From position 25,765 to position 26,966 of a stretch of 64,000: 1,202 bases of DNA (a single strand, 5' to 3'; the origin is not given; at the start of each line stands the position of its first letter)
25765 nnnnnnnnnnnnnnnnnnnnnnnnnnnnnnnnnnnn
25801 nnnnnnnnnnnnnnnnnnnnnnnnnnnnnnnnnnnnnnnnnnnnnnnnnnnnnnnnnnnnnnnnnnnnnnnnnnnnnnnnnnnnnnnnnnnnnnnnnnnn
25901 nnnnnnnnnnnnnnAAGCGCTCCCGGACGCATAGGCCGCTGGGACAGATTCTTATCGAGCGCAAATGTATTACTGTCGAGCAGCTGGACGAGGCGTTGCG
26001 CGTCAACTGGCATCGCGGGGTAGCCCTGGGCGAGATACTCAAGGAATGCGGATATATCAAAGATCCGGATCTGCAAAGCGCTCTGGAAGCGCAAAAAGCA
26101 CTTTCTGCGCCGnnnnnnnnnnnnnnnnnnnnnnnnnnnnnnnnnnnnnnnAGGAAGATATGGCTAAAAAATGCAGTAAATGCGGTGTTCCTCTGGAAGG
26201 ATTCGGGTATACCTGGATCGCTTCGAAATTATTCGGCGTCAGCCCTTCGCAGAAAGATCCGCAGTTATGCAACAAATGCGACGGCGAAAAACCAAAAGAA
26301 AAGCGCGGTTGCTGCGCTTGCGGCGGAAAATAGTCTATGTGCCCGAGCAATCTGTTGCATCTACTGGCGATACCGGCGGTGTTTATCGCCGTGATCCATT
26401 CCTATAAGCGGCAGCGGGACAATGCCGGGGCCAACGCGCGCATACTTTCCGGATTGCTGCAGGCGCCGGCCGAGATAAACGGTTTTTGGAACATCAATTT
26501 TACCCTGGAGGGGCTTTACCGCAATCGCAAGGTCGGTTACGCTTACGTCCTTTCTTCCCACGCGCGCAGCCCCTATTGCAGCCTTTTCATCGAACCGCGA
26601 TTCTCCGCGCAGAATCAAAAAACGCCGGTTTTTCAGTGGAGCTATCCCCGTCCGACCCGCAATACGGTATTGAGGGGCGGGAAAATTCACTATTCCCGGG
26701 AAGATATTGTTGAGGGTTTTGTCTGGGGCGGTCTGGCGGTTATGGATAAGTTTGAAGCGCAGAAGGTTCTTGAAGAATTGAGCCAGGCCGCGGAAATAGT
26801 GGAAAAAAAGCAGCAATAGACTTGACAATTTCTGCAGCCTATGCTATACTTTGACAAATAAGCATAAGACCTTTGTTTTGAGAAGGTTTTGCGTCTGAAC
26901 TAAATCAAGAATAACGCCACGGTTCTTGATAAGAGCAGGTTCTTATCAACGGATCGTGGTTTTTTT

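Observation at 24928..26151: REC-GGDEF(GGDDF)-MshEN-like three-domain protein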

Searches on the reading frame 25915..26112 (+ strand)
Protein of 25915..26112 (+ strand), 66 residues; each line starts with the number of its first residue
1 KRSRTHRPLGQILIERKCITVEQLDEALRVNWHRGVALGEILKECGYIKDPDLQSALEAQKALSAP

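Call 66: search_solved_structures(query=A3, max_evalue=1, show_alignments=3)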
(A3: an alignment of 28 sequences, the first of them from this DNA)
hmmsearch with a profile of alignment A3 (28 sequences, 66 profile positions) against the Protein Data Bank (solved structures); distinct sequences matched with E-value up to 1: 16.
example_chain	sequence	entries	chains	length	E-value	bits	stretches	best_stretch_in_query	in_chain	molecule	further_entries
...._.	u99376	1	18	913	3.2e-15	58.7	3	9-62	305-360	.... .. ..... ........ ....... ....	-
5htl_A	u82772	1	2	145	4.2e-08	35.9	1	7-61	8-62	MSHA biogenesis protein MshE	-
5zfr_A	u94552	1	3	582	5.7e-05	25.9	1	9-61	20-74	Type IV pilus biogenesis ATPase PilB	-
6olj_C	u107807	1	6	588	0.00013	24.7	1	9-61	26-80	Type IV pilus biogenesis ATPase PilB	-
5tsg_B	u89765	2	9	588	0.00013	24.7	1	9-61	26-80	Type IV pilus biogenesis ATPase PilB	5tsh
6ejf_J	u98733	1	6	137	0.00021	24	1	9-62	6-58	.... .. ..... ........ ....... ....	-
8pfa_A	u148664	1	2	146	0.00023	23.9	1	9-62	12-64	c-di-GMP binding domain of the ATPase enzyme PilF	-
8pdk_A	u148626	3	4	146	0.00027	23.7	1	9-62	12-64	c-di-GMP binding domain of the ATPase enzyme PilF | ATP-binding motif-containing protein pilF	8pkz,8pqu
8pe0_A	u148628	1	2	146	0.00031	23.5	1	9-62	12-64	c-di-GMP binding domain of the ATPase enzyme PilF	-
9gl5_A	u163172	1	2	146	0.00035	23.3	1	9-62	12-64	ATP-binding motif-containing protein pilF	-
9g1w_A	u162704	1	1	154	0.0012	21.6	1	7-57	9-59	Type IV pilus assembly ATPase PilB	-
9glg_A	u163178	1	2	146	0.0014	21.4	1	9-61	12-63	ATP-binding motif-containing protein pilF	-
6ejf_G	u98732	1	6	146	0.0042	19.9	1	6-60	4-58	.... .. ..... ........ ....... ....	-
3jc8_Ba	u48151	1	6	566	0.0047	19.7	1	9-61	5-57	Type IV-A pilus assembly ATPase PilB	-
1gpj_A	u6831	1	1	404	0.013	18.3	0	24-50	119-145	Glutamyl-tRNA reductase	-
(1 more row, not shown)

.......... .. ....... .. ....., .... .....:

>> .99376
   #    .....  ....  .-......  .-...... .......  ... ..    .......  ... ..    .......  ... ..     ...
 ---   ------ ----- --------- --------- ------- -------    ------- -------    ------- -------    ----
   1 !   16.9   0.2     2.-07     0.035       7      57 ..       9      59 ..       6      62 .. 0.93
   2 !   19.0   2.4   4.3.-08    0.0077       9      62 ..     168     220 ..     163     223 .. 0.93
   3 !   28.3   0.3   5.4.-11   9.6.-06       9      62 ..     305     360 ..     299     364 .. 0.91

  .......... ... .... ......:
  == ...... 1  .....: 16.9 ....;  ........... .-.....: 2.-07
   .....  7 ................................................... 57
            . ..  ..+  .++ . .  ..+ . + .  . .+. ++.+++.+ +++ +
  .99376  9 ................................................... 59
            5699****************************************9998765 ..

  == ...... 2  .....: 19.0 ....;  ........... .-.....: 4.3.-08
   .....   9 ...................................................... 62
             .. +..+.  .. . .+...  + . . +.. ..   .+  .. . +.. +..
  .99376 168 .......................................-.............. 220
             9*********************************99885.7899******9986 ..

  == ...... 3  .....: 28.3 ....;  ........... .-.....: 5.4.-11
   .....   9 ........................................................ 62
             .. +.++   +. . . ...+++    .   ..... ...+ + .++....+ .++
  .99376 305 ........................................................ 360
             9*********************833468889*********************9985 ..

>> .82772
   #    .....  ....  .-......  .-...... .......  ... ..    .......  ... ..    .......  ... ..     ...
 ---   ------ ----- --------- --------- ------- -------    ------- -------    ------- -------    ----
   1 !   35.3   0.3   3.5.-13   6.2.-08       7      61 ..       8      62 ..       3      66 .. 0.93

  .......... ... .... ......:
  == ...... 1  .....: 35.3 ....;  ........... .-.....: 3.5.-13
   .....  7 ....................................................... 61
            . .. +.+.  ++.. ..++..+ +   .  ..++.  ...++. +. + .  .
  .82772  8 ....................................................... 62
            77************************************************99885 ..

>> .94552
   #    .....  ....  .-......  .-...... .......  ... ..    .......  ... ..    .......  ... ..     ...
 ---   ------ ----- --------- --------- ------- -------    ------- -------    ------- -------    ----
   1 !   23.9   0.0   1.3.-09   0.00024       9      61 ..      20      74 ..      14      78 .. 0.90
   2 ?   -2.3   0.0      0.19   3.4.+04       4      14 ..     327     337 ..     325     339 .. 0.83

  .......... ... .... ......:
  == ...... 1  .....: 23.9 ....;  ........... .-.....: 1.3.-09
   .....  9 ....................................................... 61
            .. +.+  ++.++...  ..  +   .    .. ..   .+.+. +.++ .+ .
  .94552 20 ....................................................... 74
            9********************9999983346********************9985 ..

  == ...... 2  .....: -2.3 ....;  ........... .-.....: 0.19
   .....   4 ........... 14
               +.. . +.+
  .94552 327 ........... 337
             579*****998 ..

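Call 72: predict_structure(alignment_id=A3)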
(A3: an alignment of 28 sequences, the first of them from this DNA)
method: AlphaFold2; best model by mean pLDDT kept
length: 66 residues; sequences in the alignment: 28
mean_pLDDT: 84.8   pTM: 0.70
mean pLDDT of the five models: 84.8, 83.5, 83.3, 83.2, 82.2
residues with pLDDT >= 90: 32; 70-90: 22; 50-70: 11; < 50: 1
segments of 3 or more residues with pLDDT < 50: none
pLDDT, mean of each block of 10 residues (from residue 1): 70 94 89 76 92 92 76
secondary structure, 60 per line:
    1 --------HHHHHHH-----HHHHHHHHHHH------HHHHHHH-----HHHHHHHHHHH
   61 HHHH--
elements in order: H9-15 H21-31 H38-44 H50-64

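Call 75: fold_search(model_id=the predicted structure, library=pdb)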
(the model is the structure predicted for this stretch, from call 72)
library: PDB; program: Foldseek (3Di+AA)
matches with E <= 10: 61; with E <= 0.001: 0
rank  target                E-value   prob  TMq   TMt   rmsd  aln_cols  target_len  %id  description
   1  5htl_B                2.2e-02  1.00  0.82  0.40   0.8        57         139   28  Structure of MshE with cdg (released 2016-10-05)
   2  5htl_A                2.5e-02  1.00  0.82  0.39   0.9        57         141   28  Structure of MshE with cdg (released 2016-10-05)
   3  9glg_A                6.6e-02  1.00  0.80  0.39   0.8        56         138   34  X-ray structure of the Thermus thermophilus Q218E mutant of the PilF-GSPIIB domain in the c-di-GMP bound state (released 2025-06-25)
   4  8pfa_A                6.6e-02  1.00  0.80  0.39   0.8        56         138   36  X-ray structure of the Thermus thermophilus K167R mutant of the PilF-GSPIIB domain in the c-di-GMP bound state (released 2024-06-26)
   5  9gl5_A                7.4e-02  1.00  0.80  0.39   0.8        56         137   36  X-ray structure of the Thermus thermophilus Q190E mutant of the PilF-GSPIIB domain in the c-di-GMP bound state (released 2025-06-25)
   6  8pdk_A                8.4e-02  1.00  0.80  0.39   0.8        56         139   36  X-ray structure of the Thermus thermophilus PilF-GSPIIB domain in the c-di-GMP bound state (released 2024-06-26)
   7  8pe0_A                1.3e-01  1.00  0.79  0.38   0.8        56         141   36  X-ray structure of the Thermus thermophilus K167L mutant of the PilF-GSPIIB domain in the c-di-GMP bound state (released 2024-06-26)
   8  6ejf_G                2.7e-01  0.99  0.70  0.35   2.4        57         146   30  Thermus thermophilus PilF ATPase (apoprotein form) (released 2018-08-01)
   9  8pkz_MODEL_1_A        2.9e-01  1.00  0.75  0.35   1.1        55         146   36  NMR solution structure of PilF-GSPIIB in the c-di-GMP bound state (released 2024-07-10)
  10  8pdk_B                3.2e-01  1.00  0.79  0.39   0.9        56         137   36  X-ray structure of the Thermus thermophilus PilF-GSPIIB domain in the c-di-GMP bound state (released 2024-06-26)
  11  8pfa_B                3.4e-01  1.00  0.79  0.39   0.9        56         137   36  X-ray structure of the Thermus thermophilus K167R mutant of the PilF-GSPIIB domain in the c-di-GMP bound state (released 2024-06-26)
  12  9glg_B                4.1e-01  1.00  0.77  0.39   1.0        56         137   34  X-ray structure of the Thermus thermophilus Q218E mutant of the PilF-GSPIIB domain in the c-di-GMP bound state (released 2025-06-25)
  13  7lkn_A                1.3e+00  0.92  0.71  0.35   2.4        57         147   12  The PilB(N-terminal_P70S mutant)-PilZ complex (SeMet) (released 2021-08-11)
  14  7lkm_B                1.5e+00  0.91  0.71  0.34   1.9        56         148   12  The PilB(N-terminal_P70S mutant)-PilZ complex of the Type IV pilus from Xanthomonas citri (released 2021-08-11)
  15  2d28                  1.5e+00  0.69  0.56  0.28   2.4        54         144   20  Structure of the N-terminal domain of XpsE (crystal form P43212) (released 2005-09-20)
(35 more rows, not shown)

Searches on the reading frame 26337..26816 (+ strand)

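Call 3: search_protein_families(library=pfam, proteins=[window:26337-26816:+], max_evalue=1)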
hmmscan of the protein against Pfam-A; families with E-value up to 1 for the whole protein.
window:26337-26816:+ (160 aa): 1 family
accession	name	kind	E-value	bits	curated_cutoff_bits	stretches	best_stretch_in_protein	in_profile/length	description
PF12105.13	SpoU_methylas_C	-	0.15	12.2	25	0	86-105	11-30/54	SpoU, rRNA methylase, C-terminal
